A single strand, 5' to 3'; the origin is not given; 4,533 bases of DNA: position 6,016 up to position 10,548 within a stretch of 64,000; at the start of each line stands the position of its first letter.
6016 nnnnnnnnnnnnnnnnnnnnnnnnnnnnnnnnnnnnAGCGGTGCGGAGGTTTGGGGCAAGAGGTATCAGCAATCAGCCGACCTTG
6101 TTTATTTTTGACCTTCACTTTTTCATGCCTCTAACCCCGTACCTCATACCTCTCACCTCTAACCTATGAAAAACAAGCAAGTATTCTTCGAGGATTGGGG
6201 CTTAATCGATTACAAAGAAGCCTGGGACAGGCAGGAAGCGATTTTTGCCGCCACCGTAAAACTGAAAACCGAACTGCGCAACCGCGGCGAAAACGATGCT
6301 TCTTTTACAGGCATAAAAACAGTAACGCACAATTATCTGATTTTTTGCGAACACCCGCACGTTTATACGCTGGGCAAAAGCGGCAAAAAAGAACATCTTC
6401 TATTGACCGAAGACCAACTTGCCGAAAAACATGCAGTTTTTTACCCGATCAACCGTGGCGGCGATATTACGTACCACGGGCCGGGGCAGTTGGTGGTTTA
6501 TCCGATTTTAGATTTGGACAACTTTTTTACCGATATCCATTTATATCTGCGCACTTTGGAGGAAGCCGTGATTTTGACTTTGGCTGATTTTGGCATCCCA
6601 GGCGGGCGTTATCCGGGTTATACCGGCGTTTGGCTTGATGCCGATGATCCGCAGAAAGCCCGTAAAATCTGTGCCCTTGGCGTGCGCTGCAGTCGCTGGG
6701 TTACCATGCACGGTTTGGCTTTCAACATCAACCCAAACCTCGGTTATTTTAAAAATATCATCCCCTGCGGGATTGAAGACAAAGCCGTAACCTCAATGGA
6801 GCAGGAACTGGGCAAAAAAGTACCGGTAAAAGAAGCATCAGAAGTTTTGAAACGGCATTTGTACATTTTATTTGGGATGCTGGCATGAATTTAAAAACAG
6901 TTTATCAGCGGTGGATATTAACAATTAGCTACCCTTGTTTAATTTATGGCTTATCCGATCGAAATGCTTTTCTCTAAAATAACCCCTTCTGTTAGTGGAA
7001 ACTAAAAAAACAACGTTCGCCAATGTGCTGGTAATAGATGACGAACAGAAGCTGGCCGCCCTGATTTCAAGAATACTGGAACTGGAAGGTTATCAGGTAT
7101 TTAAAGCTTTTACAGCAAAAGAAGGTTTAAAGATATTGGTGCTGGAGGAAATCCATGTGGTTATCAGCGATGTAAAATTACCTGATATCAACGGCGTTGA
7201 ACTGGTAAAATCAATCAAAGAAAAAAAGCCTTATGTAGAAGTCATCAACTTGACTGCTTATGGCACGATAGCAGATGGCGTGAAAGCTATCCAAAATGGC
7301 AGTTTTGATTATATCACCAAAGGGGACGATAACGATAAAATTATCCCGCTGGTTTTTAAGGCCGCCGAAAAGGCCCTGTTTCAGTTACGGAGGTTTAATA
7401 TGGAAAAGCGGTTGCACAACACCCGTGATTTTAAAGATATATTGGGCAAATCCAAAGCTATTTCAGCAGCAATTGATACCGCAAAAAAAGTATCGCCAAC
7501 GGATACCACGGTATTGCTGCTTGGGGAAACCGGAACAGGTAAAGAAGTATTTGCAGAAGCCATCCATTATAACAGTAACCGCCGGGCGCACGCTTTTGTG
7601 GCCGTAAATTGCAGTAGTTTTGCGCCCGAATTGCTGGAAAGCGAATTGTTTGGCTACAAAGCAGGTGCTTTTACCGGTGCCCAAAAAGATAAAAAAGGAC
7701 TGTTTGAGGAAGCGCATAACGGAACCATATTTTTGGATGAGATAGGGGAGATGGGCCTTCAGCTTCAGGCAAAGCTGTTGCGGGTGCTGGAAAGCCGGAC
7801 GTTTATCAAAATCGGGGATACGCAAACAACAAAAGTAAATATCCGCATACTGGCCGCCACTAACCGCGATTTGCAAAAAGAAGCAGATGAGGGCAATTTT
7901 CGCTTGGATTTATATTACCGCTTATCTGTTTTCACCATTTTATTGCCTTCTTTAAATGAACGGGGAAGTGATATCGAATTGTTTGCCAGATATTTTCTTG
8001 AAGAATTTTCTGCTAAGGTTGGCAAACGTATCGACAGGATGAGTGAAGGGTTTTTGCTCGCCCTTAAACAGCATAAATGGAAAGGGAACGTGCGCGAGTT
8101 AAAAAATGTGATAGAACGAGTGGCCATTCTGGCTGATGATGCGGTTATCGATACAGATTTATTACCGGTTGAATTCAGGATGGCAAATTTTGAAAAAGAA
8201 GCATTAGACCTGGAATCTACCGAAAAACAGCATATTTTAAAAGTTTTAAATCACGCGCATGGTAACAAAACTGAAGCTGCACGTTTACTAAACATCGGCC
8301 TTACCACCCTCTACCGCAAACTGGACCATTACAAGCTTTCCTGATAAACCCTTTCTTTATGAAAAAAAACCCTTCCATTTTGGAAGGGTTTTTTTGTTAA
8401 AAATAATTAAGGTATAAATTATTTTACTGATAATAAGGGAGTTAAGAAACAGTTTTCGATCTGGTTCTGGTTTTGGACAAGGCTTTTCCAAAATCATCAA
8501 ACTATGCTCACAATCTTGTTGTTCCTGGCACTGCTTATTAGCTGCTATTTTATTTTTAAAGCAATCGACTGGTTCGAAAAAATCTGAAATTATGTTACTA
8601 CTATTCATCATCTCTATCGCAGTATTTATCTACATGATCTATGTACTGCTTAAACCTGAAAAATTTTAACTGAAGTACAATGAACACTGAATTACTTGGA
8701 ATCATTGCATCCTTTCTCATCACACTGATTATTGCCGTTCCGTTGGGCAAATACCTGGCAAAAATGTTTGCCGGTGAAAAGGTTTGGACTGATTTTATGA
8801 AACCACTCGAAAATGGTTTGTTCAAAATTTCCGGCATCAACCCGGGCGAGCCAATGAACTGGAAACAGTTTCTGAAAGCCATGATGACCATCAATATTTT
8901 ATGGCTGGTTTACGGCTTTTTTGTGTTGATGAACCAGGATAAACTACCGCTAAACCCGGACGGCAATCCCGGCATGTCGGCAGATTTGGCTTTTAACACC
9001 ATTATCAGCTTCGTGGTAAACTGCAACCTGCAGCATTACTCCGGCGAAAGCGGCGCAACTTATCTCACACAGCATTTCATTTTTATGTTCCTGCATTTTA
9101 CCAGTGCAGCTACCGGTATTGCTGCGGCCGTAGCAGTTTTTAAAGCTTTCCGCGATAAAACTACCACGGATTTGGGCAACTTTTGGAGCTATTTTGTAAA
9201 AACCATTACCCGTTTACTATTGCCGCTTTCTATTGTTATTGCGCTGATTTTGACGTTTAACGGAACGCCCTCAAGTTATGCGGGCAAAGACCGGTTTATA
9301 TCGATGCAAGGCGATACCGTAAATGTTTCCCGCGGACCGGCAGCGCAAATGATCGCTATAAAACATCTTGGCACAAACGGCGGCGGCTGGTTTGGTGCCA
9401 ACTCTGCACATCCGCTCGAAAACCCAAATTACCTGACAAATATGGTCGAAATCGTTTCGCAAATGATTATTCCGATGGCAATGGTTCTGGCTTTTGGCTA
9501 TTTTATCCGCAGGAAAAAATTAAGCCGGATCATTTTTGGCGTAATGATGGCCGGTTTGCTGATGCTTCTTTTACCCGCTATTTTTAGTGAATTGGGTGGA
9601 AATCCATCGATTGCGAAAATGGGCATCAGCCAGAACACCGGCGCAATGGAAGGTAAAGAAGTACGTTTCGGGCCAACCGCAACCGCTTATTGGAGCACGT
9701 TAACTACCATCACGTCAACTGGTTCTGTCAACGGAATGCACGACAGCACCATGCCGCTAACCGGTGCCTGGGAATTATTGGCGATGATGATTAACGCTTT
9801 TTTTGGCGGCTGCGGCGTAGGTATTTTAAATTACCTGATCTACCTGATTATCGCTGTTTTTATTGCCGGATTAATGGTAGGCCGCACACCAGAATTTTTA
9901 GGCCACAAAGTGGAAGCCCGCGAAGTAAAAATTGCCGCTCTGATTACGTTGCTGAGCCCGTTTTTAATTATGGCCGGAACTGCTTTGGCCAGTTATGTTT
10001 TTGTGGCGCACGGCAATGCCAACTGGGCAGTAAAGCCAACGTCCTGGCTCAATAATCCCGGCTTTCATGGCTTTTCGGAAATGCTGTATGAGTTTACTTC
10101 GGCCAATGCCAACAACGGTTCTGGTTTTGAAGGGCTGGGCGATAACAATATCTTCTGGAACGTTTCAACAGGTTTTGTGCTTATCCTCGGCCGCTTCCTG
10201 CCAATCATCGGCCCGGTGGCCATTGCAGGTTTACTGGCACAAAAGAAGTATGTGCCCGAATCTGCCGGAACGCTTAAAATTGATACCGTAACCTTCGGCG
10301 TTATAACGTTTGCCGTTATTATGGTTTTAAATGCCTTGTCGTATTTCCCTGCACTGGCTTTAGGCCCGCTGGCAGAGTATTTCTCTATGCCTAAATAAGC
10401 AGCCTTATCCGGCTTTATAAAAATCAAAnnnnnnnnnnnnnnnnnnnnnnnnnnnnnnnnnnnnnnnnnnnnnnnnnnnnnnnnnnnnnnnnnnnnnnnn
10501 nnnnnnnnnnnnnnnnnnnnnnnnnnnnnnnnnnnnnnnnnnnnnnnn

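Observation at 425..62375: Hyper-abundant 12-mer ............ (sister form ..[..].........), more than 1 copy per kb in both coding and non-coding DNA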

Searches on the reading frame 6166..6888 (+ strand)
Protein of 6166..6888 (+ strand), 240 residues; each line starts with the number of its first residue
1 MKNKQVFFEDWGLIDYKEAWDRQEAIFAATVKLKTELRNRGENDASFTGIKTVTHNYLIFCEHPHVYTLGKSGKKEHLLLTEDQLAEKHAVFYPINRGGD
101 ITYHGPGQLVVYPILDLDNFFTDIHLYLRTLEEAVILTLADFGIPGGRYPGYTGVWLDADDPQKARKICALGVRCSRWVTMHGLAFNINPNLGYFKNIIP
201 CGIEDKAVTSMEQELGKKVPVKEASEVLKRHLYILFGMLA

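Call 11: search_protein_families(library=pfam, proteins=[window:6166-6888:+])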
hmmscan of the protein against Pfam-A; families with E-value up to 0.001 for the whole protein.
window:6166-6888:+ (240 aa): 1 family
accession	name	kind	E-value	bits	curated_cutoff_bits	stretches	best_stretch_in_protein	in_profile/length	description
PF21948.1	LplA-B_cat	-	2.5e-44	152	27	1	54-232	21-199/200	Lipoyl protein ligase A/B catalytic domain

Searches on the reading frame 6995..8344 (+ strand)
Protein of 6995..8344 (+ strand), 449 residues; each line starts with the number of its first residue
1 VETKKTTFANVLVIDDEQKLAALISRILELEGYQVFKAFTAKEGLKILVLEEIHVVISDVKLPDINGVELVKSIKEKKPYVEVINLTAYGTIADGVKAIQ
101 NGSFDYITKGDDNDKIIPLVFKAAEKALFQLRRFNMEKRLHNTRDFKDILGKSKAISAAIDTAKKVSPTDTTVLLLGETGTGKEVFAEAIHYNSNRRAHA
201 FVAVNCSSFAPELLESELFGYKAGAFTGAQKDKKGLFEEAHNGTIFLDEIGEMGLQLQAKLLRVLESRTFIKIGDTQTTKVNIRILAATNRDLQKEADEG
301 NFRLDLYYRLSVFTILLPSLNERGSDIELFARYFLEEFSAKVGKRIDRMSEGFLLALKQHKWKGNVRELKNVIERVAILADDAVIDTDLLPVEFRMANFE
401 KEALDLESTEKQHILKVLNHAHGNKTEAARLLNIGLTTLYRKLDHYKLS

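Call 41: search_protein_families(library=pfam, proteins=[window:6995-8344:+], max_evalue=0.01)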
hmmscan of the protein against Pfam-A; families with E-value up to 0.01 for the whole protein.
window:6995-8344:+ (449 aa): 12 families
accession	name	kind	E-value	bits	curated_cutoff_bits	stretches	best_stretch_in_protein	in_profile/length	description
PF00158.32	Sigma54_activat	-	2.7e-69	232.6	20.2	1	149-315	1-167/168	Sigma-54 interaction domain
PF00072.30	Response_reg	-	1.6e-23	83.4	30.2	1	11-117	1-107/111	Response regulator receiver domain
PF25601.1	AAA_lid_14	-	5.6e-23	81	27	1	322-401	2-81/87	AAA+ ATPase lid domain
PF14532.12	Sigma54_activ_2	-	7e-20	72.1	25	1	150-320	1-138/138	Sigma-54 interaction domain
PF02954.25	HTH_8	-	2.1e-14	53.4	22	1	406-446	2-42/42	Bacterial regulatory protein, Fis family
PF00004.35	AAA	-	1.4e-07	32.5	21.2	1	173-291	1-110/131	ATPase family associated with various cellular activities (AAA)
PF07724.20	AAA_2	-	2.7e-06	27.9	27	1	172-301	5-135/166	AAA domain (Cdc48 subfamily)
PF07728.20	AAA_5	-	1.1e-05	25.9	22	1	173-292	2-124/139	AAA domain (dynein-related subfamily)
PF01078.27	Mg_chelatase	-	2.5e-05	24.2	20.3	0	227-270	92-135/207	Magnesium chelatase, subunit ChlI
PF13245.12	AAA_19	-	0.00098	19.7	25.1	1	151-277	23-127/134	AAA domain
PF00493.29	MCM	-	0.0028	17.3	23.3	1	168-291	55-173/224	MCM P-loop domain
PF13191.12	AAA_16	-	0.0088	17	32.6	0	155-214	11-73/167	AAA ATPase domain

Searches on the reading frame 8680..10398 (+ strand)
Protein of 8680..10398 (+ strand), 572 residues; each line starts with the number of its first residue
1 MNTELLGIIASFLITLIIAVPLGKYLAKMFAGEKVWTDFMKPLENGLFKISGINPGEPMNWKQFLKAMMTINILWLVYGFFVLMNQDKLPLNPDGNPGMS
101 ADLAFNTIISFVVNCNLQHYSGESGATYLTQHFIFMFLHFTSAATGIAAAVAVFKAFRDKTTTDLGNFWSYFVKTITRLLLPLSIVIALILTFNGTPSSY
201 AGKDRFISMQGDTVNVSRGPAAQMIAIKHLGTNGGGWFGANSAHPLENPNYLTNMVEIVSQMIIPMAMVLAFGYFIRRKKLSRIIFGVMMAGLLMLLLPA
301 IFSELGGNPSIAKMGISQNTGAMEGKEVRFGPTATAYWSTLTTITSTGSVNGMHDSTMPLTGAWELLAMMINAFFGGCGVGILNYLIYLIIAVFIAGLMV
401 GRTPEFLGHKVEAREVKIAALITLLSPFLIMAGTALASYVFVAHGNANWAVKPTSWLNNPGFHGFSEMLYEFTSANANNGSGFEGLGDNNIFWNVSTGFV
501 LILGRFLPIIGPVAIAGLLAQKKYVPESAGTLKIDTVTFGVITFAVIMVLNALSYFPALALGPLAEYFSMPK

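Call 10: search_protein_families(library=pfam, proteins=[window:8680-10398:+])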
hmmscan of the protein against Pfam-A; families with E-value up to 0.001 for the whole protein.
window:8680-10398:+ (572 aa): 1 family
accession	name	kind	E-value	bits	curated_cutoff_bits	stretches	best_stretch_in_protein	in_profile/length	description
PF03814.21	KdpA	-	2e-220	733.1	22.6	1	11-568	3-548/548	Potassium-transporting ATPase A subunit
